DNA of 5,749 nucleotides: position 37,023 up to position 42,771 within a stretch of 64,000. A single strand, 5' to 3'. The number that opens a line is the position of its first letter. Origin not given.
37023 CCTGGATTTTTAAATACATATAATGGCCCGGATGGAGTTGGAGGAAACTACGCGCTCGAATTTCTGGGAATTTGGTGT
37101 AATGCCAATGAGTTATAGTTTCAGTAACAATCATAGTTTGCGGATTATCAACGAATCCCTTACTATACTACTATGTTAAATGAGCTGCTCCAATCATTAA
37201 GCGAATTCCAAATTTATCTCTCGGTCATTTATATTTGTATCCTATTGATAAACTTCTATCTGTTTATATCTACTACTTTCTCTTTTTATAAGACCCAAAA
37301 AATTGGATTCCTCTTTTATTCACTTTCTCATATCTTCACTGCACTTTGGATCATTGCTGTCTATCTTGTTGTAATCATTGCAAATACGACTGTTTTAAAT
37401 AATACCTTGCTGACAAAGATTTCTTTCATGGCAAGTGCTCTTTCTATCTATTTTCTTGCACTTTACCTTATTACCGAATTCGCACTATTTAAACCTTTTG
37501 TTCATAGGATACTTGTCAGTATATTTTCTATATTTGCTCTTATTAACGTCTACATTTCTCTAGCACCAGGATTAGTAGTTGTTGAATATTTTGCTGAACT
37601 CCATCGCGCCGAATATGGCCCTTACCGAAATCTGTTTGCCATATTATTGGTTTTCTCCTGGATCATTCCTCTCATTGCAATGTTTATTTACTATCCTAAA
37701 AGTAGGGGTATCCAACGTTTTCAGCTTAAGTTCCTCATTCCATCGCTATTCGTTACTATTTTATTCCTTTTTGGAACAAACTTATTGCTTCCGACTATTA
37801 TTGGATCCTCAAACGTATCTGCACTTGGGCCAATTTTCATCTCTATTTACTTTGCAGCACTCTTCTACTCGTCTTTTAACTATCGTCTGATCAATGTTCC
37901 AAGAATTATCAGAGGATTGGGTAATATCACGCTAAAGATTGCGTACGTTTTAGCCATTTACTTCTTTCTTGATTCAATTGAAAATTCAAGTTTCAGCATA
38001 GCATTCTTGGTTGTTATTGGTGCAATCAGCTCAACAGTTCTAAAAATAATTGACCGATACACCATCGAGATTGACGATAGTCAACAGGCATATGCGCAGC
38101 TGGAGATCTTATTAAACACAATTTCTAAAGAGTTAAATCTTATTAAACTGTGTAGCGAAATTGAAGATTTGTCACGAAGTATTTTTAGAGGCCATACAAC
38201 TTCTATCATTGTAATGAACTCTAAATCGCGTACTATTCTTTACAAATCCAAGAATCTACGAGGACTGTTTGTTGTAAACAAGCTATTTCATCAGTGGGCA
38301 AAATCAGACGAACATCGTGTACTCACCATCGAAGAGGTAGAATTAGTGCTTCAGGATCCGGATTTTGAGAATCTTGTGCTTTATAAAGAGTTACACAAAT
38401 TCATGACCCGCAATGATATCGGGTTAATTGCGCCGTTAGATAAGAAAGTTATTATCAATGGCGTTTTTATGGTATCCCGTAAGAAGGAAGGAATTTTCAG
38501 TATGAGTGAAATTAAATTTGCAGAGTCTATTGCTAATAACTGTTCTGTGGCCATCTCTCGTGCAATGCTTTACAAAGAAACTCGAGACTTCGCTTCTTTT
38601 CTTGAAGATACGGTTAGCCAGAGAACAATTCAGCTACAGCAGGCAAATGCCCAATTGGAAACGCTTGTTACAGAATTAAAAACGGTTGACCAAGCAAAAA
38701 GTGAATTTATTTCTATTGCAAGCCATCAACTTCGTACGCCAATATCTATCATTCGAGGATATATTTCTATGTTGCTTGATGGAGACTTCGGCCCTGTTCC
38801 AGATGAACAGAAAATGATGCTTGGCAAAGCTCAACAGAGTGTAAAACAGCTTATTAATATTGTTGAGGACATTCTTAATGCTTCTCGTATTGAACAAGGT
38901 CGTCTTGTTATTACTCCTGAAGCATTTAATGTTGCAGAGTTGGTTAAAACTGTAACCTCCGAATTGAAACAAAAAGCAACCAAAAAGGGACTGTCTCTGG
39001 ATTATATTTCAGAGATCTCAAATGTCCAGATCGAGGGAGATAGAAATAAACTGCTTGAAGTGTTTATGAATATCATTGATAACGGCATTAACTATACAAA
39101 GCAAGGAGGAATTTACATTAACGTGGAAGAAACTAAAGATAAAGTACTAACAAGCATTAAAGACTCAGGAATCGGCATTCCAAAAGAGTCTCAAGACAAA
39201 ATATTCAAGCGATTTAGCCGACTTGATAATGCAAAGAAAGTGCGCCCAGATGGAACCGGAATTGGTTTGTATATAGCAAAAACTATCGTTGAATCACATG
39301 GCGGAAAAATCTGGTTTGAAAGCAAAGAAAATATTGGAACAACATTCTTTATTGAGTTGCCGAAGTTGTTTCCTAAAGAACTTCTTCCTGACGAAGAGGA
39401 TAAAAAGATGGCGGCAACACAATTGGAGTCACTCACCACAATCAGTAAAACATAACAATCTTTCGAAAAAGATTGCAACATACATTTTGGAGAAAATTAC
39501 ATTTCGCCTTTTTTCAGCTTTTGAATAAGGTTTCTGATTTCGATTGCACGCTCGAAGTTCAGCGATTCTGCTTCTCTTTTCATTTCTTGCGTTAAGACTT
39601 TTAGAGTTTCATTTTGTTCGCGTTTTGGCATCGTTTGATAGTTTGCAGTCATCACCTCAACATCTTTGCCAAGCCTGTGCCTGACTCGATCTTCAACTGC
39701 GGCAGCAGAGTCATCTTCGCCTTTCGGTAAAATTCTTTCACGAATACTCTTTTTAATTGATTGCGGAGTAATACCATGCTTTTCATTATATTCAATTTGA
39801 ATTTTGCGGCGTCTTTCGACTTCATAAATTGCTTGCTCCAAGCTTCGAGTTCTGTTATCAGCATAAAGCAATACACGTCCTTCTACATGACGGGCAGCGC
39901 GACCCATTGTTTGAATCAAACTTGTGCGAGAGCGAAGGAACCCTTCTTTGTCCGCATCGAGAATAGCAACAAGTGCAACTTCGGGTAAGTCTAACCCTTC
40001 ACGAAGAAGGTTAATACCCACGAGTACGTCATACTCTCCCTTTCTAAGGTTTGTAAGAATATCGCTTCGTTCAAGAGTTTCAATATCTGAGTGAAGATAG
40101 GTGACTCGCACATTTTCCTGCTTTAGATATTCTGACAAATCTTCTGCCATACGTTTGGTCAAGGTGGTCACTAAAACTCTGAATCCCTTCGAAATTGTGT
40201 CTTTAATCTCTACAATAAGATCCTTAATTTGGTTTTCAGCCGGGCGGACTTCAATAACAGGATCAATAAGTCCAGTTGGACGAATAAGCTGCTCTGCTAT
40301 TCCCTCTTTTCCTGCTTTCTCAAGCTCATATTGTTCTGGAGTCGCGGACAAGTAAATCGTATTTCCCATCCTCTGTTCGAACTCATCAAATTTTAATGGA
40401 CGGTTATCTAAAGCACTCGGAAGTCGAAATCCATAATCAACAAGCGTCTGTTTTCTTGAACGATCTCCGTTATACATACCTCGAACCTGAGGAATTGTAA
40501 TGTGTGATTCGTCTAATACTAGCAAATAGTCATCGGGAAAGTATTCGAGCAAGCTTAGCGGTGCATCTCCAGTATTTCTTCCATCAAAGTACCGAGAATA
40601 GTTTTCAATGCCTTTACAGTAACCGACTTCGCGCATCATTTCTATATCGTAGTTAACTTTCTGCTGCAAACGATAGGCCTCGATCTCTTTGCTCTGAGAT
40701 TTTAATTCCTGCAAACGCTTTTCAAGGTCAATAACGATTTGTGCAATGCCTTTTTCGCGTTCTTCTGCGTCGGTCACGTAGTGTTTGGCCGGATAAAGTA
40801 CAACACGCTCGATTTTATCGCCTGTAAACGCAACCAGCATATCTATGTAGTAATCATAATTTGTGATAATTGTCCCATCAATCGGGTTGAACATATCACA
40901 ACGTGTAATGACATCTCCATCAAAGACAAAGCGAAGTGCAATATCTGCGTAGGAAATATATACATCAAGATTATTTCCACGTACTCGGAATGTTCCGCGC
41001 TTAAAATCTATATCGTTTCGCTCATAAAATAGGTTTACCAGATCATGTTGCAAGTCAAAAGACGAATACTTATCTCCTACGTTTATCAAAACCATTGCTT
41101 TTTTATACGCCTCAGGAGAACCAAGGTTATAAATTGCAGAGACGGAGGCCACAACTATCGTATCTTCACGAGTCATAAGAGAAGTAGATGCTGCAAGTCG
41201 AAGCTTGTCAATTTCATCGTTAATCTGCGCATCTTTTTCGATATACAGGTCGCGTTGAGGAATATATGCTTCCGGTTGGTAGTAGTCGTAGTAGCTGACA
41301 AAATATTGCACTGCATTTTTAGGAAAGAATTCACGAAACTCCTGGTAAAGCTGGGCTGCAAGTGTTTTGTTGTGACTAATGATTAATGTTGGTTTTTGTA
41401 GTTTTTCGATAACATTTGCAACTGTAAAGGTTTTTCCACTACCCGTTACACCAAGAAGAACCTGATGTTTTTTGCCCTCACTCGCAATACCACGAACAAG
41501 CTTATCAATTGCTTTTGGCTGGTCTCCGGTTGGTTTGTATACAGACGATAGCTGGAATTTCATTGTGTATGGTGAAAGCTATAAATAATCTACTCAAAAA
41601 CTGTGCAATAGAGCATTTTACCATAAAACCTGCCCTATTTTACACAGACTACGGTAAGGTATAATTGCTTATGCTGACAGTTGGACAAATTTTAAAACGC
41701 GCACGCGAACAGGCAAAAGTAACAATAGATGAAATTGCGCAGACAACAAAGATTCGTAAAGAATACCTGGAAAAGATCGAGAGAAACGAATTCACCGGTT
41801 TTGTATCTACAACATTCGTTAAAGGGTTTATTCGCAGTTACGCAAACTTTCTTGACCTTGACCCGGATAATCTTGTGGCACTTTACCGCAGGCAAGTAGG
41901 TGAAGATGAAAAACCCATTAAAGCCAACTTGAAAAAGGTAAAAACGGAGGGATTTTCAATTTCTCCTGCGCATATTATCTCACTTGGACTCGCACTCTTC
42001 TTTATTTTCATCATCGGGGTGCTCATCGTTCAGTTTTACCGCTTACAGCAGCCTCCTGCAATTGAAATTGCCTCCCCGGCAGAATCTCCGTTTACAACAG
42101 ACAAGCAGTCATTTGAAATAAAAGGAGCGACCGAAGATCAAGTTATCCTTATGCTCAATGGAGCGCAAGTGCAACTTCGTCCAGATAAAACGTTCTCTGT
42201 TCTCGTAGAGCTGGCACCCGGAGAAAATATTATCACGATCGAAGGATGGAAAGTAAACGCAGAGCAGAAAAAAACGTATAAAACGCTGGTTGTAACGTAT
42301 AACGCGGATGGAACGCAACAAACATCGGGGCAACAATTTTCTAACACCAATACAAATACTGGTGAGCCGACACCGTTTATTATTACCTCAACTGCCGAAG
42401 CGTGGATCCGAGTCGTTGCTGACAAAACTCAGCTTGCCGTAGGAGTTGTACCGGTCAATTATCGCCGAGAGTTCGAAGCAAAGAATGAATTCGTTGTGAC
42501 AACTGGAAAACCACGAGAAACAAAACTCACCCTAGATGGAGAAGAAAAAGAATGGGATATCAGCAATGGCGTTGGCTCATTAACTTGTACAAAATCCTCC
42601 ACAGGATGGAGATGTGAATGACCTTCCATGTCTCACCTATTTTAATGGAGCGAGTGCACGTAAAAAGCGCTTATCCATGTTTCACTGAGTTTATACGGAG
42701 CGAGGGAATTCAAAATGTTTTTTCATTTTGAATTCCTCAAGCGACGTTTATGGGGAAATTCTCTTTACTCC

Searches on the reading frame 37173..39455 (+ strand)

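Call 22: search_protein_families(library=pfam, proteins=[window:37173-39455:+], max_evalue=0.00001)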
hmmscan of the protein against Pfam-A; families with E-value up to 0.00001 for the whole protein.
window:37173-39455:+ (760 aa): 2 families
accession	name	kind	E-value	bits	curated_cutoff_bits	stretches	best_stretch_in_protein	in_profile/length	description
PF02518.31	HATPase_c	-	3.8e-28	98.6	26.4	1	622-731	1-109/111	Histidine kinase-, DNA gyrase B-, and HSP90-like ATPase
PF00512.31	HisKA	-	2.3e-18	66.4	26.9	1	508-576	1-66/66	His Kinase A (phospho-acceptor) domain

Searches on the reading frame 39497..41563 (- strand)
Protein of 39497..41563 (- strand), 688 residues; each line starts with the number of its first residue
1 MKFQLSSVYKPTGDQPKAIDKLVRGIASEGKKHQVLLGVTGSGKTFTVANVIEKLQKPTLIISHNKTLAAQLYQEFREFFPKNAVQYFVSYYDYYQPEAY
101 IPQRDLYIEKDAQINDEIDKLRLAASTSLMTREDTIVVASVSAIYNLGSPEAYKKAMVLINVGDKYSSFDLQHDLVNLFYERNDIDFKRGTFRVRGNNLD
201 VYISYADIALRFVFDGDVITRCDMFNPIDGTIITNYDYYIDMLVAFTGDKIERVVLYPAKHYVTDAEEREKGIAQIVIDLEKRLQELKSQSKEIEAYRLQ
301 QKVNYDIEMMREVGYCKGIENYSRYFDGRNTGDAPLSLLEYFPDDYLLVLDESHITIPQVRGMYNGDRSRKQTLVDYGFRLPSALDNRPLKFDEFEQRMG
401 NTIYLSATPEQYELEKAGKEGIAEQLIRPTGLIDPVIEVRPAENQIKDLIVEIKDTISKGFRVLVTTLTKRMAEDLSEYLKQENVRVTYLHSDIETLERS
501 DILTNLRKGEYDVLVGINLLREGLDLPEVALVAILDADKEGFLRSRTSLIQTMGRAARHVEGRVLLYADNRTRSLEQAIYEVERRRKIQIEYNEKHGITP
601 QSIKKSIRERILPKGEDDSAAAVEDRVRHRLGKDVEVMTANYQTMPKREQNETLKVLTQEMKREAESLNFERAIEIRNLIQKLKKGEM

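Call 22: search_protein_families(library=pfam, proteins=[window:39497-41563:-], max_evalue=0.00001)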
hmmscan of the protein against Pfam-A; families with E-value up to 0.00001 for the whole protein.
window:39497-41563:- (688 aa): 6 families
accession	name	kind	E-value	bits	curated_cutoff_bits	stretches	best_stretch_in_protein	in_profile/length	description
PF00271.37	Helicase_C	-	5.7e-22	78.5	23.5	1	449-559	6-109/110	Helicase conserved C-terminal domain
PF17757.6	UvrB_inter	-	2.9e-20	72.6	22.9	1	160-238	3-82/91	UvrB interaction domain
PF12344.14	UvrB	-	3.8e-20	71.9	27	1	566-608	1-43/43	Ultra-violet resistance protein B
PF04851.21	ResIII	-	5.1e-12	46.5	22.5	1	11-86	4-83/164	Type III restriction enzyme, res subunit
PF00270.35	DEAD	-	3.8e-07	30.4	26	0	14-85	3-74/167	DEAD/DEAH box helicase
PF02151.25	UVR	-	1.4e-06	28.2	21.5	1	653-685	3-35/36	UvrB/uvrC motif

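Call 25: find_encoding_contigs(protein=window:39497-41563:-, flank=1000, max_places=3)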
Protein window:39497-41563:- (688 aa): 3 contigs read that carry it; 2 places shown.
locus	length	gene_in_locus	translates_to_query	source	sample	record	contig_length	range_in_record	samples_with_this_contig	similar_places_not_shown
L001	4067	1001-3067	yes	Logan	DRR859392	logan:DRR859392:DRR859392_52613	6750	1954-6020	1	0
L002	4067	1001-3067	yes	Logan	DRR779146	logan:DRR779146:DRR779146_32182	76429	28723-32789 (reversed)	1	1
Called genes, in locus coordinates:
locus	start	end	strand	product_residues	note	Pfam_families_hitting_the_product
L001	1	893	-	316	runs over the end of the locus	PF12844:HTH_19, PF13413:HTH_25, PF13464:RodZ_C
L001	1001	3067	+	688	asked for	PF00270:DEAD (faint), PF04851:ResIII, PF17757:UvrB_inter, PF27431:UvrB_3rd, PF00271:Helicase_C, PF12344:UvrB, PF02151:UVR (weak)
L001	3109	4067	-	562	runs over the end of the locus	?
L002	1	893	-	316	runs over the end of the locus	PF12844:HTH_19, PF13413:HTH_25, PF13464:RodZ_C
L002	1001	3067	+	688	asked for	PF00270:DEAD (faint), PF04851:ResIII, PF17757:UvrB_inter, PF27431:UvrB_3rd, PF00271:Helicase_C, PF12344:UvrB, PF02151:UVR (weak)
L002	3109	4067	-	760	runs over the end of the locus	PF00512:HisKA, PF02518:HATPase_c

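Call 67: list_cluster_members(proteins=[window:39497-41563:-, window:32908-35883:-, window:16592-18973:+, window:26638-27594:-, window:2955-3881:+, window:1772-2842:-, window:44993-46390:-, window:54661-56487:-])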
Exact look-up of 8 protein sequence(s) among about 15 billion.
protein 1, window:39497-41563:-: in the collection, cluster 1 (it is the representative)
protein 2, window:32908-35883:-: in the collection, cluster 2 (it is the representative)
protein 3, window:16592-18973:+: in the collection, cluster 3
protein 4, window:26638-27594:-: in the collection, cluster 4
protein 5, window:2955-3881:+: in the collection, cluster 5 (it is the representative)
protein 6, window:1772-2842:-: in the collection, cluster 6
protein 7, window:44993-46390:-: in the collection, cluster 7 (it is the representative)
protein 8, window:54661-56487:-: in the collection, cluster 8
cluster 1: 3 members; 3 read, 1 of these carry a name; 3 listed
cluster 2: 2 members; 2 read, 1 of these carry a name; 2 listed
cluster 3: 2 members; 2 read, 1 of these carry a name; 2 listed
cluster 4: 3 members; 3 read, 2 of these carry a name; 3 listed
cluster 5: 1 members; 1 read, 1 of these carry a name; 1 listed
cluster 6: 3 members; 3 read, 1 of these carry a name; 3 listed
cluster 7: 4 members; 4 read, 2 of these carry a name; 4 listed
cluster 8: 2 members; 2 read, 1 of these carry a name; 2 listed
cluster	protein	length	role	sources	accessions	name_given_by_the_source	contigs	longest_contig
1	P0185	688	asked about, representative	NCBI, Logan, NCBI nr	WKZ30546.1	MAG: excinuclease ABC subunit UvrB [Candidatus Dojkabacteria bacterium]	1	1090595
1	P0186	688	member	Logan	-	-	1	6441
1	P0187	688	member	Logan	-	-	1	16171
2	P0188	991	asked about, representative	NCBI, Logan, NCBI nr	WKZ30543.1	MAG: excinuclease ABC subunit UvrA [Candidatus Dojkabacteria bacterium]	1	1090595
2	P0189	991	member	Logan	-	-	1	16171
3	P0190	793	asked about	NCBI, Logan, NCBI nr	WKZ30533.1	MAG: heavy metal translocating P-type ATPase [Candidatus Dojkabacteria bacterium]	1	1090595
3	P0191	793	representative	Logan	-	-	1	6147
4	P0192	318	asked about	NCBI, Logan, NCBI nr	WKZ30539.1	MAG: MoxR family ATPase [Candidatus Dojkabacteria bacterium]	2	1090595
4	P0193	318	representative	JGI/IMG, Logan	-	MoxR-like ATPase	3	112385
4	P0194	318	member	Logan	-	-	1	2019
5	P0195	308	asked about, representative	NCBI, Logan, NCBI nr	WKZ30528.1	MAG: NAD-dependent epimerase/dehydratase family protein [Candidatus Dojkabacteria ...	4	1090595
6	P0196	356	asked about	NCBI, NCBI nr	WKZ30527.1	MAG: GTP-binding protein [Candidatus Dojkabacteria bacterium]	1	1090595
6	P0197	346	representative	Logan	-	-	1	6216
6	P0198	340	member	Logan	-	-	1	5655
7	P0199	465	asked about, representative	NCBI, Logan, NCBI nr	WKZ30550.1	MAG: M20/M25/M40 family metallo-hydrolase [Candidatus Dojkabacteria bacterium]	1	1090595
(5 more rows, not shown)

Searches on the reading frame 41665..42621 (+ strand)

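Call 88: search_protein_families(library=pfam, proteins=[window:41665-42621:+], max_evalue=0.00001)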
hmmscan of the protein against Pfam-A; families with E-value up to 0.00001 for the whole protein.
window:41665-42621:+ (318 aa): 4 families
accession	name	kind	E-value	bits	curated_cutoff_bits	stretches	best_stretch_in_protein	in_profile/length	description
PF13413.12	HTH_25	-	6e-21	74.5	24.6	1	9-69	1-61/62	Helix-turn-helix domain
PF12844.13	HTH_19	-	5.1e-11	42.8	30.2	1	7-74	1-62/64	Helix-turn-helix domain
PF13464.11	RodZ_C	-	2.4e-09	37.5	23.9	1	240-294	2-57/72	RodZ C-terminal domain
PF09136.16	Glucodextran_B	-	2.8e-07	30.8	27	1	131-209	1-80/83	Glucodextranase, domain B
